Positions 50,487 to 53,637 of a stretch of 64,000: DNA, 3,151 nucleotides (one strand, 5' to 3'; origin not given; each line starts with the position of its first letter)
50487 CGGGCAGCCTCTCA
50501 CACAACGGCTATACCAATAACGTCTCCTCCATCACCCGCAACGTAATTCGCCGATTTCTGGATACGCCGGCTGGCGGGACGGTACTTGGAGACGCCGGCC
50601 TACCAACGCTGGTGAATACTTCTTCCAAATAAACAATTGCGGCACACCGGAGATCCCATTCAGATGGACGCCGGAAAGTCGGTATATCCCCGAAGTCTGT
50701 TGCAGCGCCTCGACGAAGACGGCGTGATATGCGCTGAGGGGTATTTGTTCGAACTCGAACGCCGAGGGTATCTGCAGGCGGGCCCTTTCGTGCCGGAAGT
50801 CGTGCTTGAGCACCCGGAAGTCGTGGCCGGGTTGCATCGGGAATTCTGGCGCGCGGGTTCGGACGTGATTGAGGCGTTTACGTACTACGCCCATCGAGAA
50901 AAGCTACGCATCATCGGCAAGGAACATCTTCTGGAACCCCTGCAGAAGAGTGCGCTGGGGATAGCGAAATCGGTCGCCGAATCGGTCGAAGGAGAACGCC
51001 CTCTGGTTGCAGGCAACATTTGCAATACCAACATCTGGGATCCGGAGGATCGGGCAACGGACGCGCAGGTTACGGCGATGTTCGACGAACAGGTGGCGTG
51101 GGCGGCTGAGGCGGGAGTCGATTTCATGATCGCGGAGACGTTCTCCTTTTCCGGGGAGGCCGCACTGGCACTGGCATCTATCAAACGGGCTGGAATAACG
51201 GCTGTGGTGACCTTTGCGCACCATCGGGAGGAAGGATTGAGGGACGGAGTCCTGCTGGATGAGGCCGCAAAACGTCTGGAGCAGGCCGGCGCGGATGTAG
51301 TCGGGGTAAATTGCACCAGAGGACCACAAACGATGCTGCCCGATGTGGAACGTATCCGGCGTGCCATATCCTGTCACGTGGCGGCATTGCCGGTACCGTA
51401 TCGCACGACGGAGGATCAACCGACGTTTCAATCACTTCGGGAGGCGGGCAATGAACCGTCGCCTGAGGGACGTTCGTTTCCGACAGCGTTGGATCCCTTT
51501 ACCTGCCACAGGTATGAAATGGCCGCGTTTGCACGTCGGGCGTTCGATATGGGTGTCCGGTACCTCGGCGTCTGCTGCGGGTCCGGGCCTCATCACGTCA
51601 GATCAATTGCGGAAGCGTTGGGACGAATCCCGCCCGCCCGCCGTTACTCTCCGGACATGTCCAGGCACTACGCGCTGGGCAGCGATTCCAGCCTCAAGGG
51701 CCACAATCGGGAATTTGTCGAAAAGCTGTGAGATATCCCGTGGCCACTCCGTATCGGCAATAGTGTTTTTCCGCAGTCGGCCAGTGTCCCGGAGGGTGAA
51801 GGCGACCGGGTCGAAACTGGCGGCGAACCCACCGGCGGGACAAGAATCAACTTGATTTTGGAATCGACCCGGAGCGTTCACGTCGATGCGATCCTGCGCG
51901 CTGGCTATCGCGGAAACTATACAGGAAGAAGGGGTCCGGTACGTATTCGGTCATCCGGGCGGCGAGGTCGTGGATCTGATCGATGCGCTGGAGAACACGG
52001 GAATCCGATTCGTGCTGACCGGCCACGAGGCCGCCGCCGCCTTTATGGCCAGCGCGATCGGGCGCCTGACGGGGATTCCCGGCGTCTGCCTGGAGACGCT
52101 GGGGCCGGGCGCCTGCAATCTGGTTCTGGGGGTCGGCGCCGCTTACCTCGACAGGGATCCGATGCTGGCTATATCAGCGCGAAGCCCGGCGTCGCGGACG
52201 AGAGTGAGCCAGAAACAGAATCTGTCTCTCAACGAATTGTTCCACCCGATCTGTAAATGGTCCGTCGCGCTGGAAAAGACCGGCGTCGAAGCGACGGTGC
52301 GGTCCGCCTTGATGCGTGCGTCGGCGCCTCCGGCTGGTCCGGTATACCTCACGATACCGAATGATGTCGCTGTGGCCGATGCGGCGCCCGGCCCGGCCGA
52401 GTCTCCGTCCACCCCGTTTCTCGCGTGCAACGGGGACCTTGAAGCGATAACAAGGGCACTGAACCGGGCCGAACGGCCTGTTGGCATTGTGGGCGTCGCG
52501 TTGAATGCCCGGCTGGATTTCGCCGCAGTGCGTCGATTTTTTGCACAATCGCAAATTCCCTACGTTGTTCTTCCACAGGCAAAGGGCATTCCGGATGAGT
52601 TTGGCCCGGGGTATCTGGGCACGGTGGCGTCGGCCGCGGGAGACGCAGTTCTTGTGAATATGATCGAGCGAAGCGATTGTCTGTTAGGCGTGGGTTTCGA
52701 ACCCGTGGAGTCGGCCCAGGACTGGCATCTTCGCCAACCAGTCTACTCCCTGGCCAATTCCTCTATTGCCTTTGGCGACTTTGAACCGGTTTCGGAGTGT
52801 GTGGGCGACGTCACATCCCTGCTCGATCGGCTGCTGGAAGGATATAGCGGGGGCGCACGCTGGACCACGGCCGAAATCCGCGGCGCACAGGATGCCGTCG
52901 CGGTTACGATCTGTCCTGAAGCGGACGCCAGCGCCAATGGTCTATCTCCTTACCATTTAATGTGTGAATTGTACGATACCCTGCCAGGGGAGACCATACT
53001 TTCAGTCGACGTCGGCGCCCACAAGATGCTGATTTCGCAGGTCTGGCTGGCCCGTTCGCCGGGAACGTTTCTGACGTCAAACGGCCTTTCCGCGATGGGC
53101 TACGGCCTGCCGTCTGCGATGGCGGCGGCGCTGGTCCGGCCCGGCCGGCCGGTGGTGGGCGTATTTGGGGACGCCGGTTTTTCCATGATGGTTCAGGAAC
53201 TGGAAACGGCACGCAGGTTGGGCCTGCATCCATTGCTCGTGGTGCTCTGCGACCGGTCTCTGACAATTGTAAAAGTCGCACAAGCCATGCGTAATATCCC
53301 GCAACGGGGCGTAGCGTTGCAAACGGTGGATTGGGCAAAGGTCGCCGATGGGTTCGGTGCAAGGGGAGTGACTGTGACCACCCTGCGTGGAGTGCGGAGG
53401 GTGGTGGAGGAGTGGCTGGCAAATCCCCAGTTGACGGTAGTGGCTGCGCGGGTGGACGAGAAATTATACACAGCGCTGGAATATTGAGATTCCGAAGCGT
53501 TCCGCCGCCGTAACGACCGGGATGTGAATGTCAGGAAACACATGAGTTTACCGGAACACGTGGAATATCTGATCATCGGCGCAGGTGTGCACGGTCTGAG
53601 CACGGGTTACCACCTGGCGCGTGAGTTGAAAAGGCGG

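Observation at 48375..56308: Candidate methylated-amine / one-carbon catabolic island adjacent to the formate dehydrogenase operon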

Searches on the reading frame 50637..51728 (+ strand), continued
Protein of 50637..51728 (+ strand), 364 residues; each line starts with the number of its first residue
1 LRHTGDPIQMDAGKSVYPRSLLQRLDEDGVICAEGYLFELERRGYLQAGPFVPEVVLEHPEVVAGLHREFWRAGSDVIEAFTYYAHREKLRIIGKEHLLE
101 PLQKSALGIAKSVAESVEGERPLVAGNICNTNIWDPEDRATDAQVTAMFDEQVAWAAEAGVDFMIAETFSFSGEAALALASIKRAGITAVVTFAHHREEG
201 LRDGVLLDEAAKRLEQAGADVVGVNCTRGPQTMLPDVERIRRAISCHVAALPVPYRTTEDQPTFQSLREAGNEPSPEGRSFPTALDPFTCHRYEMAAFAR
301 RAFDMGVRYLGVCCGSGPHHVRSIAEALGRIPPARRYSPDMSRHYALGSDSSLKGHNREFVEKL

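Call 44: find_encoding_contigs(protein=P0150, flank=10000, max_places=2)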
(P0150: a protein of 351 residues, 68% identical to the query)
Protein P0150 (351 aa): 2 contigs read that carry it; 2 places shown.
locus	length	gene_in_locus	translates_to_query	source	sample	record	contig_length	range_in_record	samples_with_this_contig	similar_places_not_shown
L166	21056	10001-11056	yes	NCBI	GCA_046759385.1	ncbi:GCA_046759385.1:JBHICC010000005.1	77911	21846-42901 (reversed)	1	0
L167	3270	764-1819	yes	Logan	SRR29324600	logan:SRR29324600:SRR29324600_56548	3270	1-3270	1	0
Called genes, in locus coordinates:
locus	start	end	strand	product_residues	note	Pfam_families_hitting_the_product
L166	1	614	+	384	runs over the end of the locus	PF01321:Creatinase_N, PF00557:Peptidase_M24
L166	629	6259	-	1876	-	PF00005:ABC_tran (faint), PF00910:RNA_helicase (faint), PF00931:NB-ARC (faint), PF01443:Viral_helicase1 (faint), PF01583:APS_kinase (faint), PF02463:SMC_N (faint), PF17755:UvrA_DNA-bind, PF17760:UvrA_inter, +22 more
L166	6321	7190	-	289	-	PF00892:EamA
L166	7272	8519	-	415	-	PF01266:DAO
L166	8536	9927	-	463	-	PF03972:MmgE_PrpD_N, PF19305:MmgE_PrpD_C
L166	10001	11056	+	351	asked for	PF02574:S-methyl_trans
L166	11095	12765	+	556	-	PF02776:TPP_enzyme_N, PF00205:TPP_enzyme_M, PF02775:TPP_enzyme_C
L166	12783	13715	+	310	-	PF02826:2-Hacid_dh_C, PF03446:NAD_binding_2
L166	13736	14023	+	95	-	PF07045:DUF1330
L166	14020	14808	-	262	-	PF03096:Ndr (faint), PF07224:Chlorophyllase (faint), PF00561:Abhydrolase_1, PF12146:Hydrolase_4, PF00975:Thioesterase, PF12697:Abhydrolase_6, PF00561:Abhydrolase_1 (weak)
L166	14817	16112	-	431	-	PF01053:Cys_Met_Meta_PP, PF01041:DegT_DnrJ_EryC1 (faint)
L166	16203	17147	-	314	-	PF00892:EamA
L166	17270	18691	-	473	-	PF17408:MCD_N, PF05292:MCD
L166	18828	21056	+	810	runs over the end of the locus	PF01266:DAO, PF07992:Pyr_redox_2 (faint), PF13454:NAD_binding_9 (faint), PF13738:Pyr_redox_3 (faint), PF16350:FAO_M, PF01571:GCV_T, PF08669:GCV_T_C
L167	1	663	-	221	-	?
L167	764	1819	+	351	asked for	PF02574:S-methyl_trans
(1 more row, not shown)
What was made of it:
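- A 68%-identical homologue lies near DMGDH-like and creatinase-like genes in L166 (call 44).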

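Call 80: search_dna_similar(query=window:50664-51728:+, collection=plasmids, mode=protein, max_evalue=1e-30, max_rows=15)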
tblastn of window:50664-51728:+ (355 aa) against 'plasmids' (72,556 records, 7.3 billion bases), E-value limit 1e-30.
No match.

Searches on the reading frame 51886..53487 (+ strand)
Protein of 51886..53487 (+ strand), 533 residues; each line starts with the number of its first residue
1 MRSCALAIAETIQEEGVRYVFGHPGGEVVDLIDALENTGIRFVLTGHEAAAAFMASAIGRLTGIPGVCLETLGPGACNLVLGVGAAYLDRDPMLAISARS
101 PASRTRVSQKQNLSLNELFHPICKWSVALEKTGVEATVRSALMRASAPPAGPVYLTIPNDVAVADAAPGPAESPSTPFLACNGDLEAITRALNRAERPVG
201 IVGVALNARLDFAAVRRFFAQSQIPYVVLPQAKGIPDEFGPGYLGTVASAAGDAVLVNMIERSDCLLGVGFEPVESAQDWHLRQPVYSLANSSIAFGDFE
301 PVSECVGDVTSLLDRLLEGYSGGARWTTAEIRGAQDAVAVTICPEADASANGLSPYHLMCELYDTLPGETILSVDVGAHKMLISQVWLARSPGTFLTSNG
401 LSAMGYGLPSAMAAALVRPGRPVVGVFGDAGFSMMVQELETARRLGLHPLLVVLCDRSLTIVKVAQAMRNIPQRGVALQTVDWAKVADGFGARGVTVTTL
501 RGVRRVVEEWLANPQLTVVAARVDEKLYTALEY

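Call 4: search_protein_families(library=pfam, proteins=[window:51886-53484:+], max_evalue=0.01)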
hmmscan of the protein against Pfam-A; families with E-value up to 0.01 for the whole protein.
window:51886-53484:+ (533 aa): 3 families
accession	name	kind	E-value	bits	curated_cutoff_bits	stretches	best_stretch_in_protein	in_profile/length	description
PF02776.23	TPP_enzyme_N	-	2.9e-30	104.9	26.8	1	6-111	5-111/119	Thiamine pyrophosphate enzyme, N-terminal TPP binding domain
PF02775.26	TPP_enzyme_C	-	5.7e-30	104.6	21.9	1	375-519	1-149/151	Thiamine pyrophosphate enzyme, C-terminal TPP binding domain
PF00205.28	TPP_enzyme_M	-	4.7e-09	36.5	30.4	1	186-280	2-97/137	Thiamine pyrophosphate enzyme, central domain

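Call 5: search_protein_families(library=ncbifam, proteins=[window:51886-53484:+], max_evalue=0.01)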
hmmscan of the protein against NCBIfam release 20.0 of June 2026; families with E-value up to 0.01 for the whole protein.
window:51886-53484:+ (533 aa): 52 families (the best 25 are shown)
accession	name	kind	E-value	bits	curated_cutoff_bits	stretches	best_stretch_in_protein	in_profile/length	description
NF006187.0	PRK08322.1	equivalog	6.2e-109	364.9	509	1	8-524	8-529/548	acetolactate synthase large subunit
NF006378.0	PRK08617.1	equivalog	3.9e-88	296.2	510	1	4-525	10-540/556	acetolactate synthase AlsS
TIGR02418.1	acolac_catab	equivalog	3.7e-78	263.3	551.1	1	7-524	4-530/539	acetolactate synthase AlsS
TIGR00118.1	acolac_lg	equivalog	5.9e-70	236.3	538.35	1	4-526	3-537/557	biosynthetic-type acetolactate synthase large subunit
NF006524.0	PRK08978.1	equivalog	1e-66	225.4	738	1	5-526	4-527/548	acetolactate synthase 2 catalytic subunit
NF006052.0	PRK08199.1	subfamily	1.3e-65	221.8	539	1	2-528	8-542/559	thiamine pyrophosphate protein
NF004919.0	PRK06276.1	equivalog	3.8e-60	203.8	866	1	5-524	4-539/582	acetolactate synthase large subunit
NF004710.0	PRK06048.1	equivalog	2.2e-57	194.8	976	2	4-166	10-173/561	acetolactate synthase large subunit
NF006016.1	PRK08155.1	equivalog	1.7e-55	188.5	870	1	7-525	8-534/554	acetolactate synthase large subunit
NF005039.0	PRK06456.1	equivalog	8.1e-53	179.8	868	2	2-270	2-281/572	acetolactate synthase large subunit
NF006377.0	PRK08611.1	equivalog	1.1e-52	179.4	742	1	7-525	9-531/576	pyruvate oxidase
NF005228.0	PRK06725.1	equivalog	3.2e-52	177.5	991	1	7-526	21-548/571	acetolactate synthase large subunit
NF005712.0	PRK07524.1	subfamily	4.1e-51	174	500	1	1-521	2-527/536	5-guanidino-2-oxopentanoate decarboxylase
NF005058.0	PRK06466.1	equivalog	6e-50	170.3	951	2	5-162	7-166/574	acetolactate synthase 3 large subunit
NF005824.0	PRK07710.1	equivalog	2e-49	168.4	976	1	4-524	19-549/573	acetolactate synthase large subunit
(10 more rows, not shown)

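Call 8: find_encoding_contigs(protein=window:51886-53487:+, flank=10000, max_places=6)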
Protein window:51886-53487:+ (533 aa): no gene with exactly this product is on record in the collection.
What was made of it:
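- Tried and rejected: Exact look-up of the TPP protein: not on record (call 8).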

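Call 35: search_solved_structures(query=window:51886-53484:+, max_evalue=1e-40)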
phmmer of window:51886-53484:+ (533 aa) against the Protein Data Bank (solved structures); distinct sequences matched with E-value up to 1e-40: 15.
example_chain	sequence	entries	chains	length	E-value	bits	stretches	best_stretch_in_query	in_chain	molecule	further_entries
13bb_A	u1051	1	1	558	1.7e-69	238.3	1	9-526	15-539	acetolactate synthase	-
9zgl_A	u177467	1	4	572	2e-67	231.5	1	7-517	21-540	Ancestral acetolactate synthase, catabolic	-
4rjj_A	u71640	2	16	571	5.8e-60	206.9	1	8-501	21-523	Acetolactate synthase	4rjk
4rji_A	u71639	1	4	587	6.3e-60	206.7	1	8-501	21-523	Acetolactate synthase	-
1ozf_A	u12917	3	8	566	1.2e-53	186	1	9-507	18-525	Acetolactate synthase, catabolic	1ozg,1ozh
5d6r_B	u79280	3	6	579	1.3e-53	185.9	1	9-507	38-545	Acetolactate synthase, catabolic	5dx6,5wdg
24pi_A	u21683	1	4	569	1.1e-52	182.8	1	8-510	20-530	Ancestral acetolactate synthase, catabolic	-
6lpi_A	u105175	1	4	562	1.4e-45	159.4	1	8-528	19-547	Acetolactate synthase isozyme 1 large subunit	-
1jsc_A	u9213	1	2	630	1.5e-41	146.1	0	10-270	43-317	ACETOHYDROXY-ACID SYNTHASE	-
6u9d_A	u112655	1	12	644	1.7e-41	145.9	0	10-270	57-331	Acetolactate synthase catalytic subunit, mitochondrial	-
1n0h_A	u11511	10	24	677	2e-41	145.7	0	10-270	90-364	Acetolactate synthase | Acetolactate synthase, mitochondrial | Acetolactate synthase catalytic subunit, mitochondrial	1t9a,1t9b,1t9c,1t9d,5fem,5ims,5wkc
8vzc_A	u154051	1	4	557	4e-41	144.7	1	6-500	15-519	Oxalyl-CoA decarboxylase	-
8vzf_A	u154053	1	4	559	4.1e-41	144.7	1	6-500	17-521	2-Hydroxyacyl-CoA Lyase/Synthase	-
8vza_A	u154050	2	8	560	4.1e-41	144.6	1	6-500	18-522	2-Hydroxyacyl-CoA lyase/Synthase | Oxalyl-CoA decarboxylase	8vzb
8vzd_A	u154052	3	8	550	4.8e-41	144.4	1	6-525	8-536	2-Hydroxyacyl-CoA Lyase/Synthase TbHACS | Oxalyl-CoA decarboxylase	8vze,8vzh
